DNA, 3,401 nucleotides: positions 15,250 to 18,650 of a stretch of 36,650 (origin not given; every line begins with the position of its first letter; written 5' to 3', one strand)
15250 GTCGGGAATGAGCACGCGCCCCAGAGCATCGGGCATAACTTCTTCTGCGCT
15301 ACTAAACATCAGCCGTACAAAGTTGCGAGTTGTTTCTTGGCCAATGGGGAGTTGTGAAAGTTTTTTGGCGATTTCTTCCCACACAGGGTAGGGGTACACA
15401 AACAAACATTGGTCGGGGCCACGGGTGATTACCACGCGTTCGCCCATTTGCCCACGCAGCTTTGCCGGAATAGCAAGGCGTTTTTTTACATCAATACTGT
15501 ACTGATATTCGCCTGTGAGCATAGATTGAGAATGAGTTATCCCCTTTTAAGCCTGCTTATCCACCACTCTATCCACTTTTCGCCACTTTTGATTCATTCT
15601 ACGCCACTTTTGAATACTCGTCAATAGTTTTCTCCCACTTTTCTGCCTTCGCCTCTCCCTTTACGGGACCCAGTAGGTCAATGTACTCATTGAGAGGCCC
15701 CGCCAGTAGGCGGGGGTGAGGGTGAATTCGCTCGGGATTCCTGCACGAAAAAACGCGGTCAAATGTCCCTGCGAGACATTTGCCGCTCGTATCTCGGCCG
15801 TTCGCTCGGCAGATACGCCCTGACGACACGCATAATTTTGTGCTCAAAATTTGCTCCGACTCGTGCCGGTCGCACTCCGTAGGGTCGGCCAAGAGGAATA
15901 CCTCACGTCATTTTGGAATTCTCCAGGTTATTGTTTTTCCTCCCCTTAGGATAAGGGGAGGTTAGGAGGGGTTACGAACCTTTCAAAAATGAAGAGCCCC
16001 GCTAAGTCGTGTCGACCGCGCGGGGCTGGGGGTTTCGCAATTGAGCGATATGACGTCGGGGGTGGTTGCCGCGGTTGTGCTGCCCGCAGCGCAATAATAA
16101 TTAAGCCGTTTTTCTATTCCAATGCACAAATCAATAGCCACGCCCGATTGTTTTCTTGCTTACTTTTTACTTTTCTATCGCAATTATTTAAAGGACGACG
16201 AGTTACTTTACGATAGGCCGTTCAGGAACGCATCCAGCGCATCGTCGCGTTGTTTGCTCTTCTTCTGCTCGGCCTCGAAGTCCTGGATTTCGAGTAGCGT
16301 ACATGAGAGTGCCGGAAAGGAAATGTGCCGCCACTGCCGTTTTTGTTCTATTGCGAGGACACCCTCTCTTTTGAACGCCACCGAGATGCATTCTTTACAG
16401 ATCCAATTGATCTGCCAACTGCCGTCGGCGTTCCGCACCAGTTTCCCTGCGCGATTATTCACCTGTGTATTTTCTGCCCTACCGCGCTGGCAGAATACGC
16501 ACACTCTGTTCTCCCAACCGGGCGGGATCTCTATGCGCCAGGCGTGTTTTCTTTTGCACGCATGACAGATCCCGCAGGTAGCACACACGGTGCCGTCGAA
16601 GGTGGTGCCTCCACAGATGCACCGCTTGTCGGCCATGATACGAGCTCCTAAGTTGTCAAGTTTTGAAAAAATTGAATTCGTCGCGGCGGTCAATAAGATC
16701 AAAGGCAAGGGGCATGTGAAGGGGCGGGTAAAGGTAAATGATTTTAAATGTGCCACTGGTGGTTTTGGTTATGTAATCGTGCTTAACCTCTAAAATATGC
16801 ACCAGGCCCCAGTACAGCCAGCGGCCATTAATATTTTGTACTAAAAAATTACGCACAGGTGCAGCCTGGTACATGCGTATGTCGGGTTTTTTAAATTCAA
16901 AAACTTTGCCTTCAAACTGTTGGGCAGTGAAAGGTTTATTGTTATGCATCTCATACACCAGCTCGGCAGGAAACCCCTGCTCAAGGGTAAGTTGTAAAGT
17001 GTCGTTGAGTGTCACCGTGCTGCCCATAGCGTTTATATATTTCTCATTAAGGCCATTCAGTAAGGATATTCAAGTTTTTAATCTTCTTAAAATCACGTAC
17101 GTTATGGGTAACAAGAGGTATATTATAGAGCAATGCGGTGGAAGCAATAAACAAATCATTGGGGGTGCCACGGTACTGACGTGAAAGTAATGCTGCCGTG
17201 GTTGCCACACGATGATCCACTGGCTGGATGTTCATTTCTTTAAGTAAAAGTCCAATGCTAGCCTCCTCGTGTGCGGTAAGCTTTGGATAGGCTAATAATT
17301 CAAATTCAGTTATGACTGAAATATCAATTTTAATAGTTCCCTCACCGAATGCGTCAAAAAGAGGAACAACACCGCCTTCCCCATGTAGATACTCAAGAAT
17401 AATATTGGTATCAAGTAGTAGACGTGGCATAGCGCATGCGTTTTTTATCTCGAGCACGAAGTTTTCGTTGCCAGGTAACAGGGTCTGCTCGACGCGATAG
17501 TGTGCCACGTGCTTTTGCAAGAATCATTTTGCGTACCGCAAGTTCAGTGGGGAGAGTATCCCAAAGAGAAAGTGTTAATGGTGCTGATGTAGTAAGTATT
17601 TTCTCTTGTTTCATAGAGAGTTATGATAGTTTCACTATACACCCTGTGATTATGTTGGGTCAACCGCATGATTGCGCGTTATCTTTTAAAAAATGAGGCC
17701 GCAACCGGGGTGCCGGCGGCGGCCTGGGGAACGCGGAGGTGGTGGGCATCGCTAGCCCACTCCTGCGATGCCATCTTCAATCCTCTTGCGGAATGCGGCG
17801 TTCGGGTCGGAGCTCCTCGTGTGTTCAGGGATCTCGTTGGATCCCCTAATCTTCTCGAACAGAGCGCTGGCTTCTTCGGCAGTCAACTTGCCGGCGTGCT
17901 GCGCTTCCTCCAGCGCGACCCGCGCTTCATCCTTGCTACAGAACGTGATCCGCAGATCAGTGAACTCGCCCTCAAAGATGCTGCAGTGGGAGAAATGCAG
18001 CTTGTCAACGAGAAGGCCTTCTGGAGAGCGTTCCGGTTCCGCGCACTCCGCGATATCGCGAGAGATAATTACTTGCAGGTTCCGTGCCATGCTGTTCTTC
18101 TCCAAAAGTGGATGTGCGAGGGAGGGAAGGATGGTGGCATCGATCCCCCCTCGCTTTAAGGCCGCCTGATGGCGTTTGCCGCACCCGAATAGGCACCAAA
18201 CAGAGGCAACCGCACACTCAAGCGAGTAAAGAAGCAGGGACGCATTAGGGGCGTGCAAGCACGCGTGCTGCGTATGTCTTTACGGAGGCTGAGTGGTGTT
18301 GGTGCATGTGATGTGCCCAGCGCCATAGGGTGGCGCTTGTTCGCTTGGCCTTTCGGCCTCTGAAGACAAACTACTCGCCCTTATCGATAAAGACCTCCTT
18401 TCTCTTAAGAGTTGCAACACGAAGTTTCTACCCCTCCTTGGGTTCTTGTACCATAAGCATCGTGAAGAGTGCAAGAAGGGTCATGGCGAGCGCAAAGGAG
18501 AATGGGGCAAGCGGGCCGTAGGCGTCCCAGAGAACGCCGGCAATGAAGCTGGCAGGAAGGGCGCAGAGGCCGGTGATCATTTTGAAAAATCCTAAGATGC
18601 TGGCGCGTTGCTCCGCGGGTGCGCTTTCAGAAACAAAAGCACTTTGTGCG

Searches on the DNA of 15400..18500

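Call 44: search_rna_families(source=window, start=15400, end=18500, threshold=evalue, max_evalue=1)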
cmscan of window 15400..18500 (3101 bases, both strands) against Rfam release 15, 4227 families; matches with E-value up to 1: 2.
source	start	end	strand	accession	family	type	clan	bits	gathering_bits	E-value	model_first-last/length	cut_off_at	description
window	16522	16575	-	RF03503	mir-547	Gene; miRNA;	-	20.5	90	0.45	1-78/78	no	mir-547 microRNA precursor family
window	17724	17793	+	RF02172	RFPL3-AS1_2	Gene; lncRNA;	-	19.1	40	0.078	1-71/71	no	RFPL3 antisense RNA 1 conserved region 2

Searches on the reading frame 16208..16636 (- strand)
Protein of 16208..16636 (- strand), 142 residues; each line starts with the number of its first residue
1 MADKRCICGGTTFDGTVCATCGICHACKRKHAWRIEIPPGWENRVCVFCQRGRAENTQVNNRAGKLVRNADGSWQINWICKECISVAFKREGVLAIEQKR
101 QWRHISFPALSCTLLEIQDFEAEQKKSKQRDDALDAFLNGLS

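Call 4: search_protein_families(library=pfam, proteins=[window:16208-16636:-], max_evalue=1)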
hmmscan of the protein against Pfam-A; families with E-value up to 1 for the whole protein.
window:16208-16636:- (142 aa): 1 family
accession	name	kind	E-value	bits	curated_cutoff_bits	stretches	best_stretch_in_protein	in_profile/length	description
PF14260.11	zf-C4pol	-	0.27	12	28.9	0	24-86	1-51/70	C4-type zinc-finger of DNA polymerase delta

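Call 5: search_protein_families(library=ncbifam, proteins=[window:16208-16636:-], max_evalue=1)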
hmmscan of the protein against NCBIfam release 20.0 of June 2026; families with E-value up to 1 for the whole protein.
window:16208-16636:- (142 aa): 1 family
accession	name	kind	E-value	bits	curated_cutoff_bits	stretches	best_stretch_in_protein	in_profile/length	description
NF004313.0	PRK05710.1-2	equivalog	0.042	13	380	1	19-75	127-184/299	tRNA glutamyl-Q(34) synthetase GluQRS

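Call 6: search_protein_families(library=padloc, proteins=[window:16208-16636:-], max_evalue=1)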
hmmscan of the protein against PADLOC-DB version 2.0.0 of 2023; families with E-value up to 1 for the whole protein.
window:16208-16636:- (142 aa): 0 families

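Call 10: search_protein_families(library=phrogs, proteins=[window:16208-16636:-], max_evalue=1)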
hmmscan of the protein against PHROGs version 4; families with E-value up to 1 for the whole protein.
window:16208-16636:- (142 aa): 2 families
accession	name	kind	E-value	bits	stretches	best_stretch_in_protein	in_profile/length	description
phrog_20685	-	unknown function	0.2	12.4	1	44-95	59-106/121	-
phrog_29928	-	unknown function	0.34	10.5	1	75-139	92-153/548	-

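Call 12: search_solved_structures(query=window:16208-16636:-, max_evalue=10)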
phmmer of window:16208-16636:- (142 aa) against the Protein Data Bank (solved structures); distinct sequences matched with E-value up to 10: 2.
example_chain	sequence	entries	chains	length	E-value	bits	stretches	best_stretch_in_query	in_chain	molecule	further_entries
4ybv_A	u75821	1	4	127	1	12.3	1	13-47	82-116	Uncharacterized protein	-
4m20_A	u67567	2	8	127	1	12.3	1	13-47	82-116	Uncharacterized protein | thioesterase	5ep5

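Call 14: find_homologous_proteins(query=window:16208-16636:-, max_evalue=0.001)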
Query window:16208-16636:- (142 aa): 1 proteins with E <= 0.001 among 4 candidates.
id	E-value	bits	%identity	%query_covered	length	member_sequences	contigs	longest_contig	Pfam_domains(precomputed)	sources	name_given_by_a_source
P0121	2.4e-94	331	100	100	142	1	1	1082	-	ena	-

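Call 38: find_encoding_contigs(protein=P0121, flank=3000, max_places=4)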
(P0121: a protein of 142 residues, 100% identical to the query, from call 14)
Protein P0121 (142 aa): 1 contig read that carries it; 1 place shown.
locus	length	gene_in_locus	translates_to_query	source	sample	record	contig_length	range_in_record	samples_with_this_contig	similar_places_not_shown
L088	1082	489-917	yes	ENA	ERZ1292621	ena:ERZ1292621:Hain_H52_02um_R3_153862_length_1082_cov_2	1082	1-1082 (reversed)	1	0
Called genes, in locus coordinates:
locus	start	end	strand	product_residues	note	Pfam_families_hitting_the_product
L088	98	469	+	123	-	-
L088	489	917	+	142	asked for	-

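Call 42: search_protein_representatives(protein=window:16208-16636:-)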
Query: 142 residues. Proteins with E-value up to 0.001 (for the whole library): 4; up to 1e-10: 2; up to 1e-30: 1. The best 4 are listed.
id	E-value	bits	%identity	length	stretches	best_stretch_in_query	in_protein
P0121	7.7e-95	330.9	100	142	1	1-142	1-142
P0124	1.2e-18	83.6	38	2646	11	55-89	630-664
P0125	6.5e-05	39.0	40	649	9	59-85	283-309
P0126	2.8e-04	37.0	52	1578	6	55-75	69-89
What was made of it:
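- On Extended or tripartite TA module: ORF D has no homologues (calls 14, 42).
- ORF D has no homologues, so no conserved module can be shown (calls 14, 42). No homologue in 5.8 billion clustered or 1.84 billion representative proteins (calls 14, 42).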

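Call 54: find_related_loci(query=window:16208-16636:-, collection=viral_contigs, flank=3000)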
Query window:16208-16636:- (142 aa) in viral_contigs; peptide patterns used: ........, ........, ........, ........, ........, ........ (x = any residue, [..] = any of these).
1 stretches matched a pattern, but none encodes a relative of the query by tblastn (E <= 1e-3).
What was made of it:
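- Tried and rejected: ORF D in IMG/VR gave none (call 54).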

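Call 60: predict_structure(protein=window:16208-16636:-)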
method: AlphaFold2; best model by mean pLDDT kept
length: 142 residues; sequences in the alignment: 1
mean_pLDDT: 48.8   pTM: 0.42
mean pLDDT of the five models: 48.8, 45.7, 43.8, 36.7, 35.8
residues with pLDDT >= 90: 0; 70-90: 11; 50-70: 57; < 50: 74
segments of 3 or more residues with pLDDT < 50: 1-29, 50-62, 92-94, 98-124
pLDDT, mean of each block of 10 residues (from residue 1): 30 33 37 61 56 34 59 65 55 48 41 42 51 71 54
secondary structure, 60 per line:
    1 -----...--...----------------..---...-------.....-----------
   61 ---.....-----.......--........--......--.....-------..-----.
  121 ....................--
elements in order: E6-8 E11-13 E35-37 E45-49 E64-68 E74-80 E83-90 E93-98 E101-105 H120-140
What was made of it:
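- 16208..16636 (-): ORF D, 142 aa. Orphan cysteine-rich (multi-CxxC) protein with a predicted C-terminal helix. GC-rich, and the only gene in the window with an AGGAG Shine-Dalgarno site. The AF2 single-sequence model is unusable, pLDDT 48.8 (call 60).
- On Zinc-ribbon / multi-CxxC zinc-binding proteins (ORF D): AF2 pLDDT is 48.8 (call 60).
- The AF2 model has low confidence (call 60).
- Tried and rejected: AF2 of ORF D without an alignment. pLDDT was 48.8, so I did not run a fold search on it (call 60).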
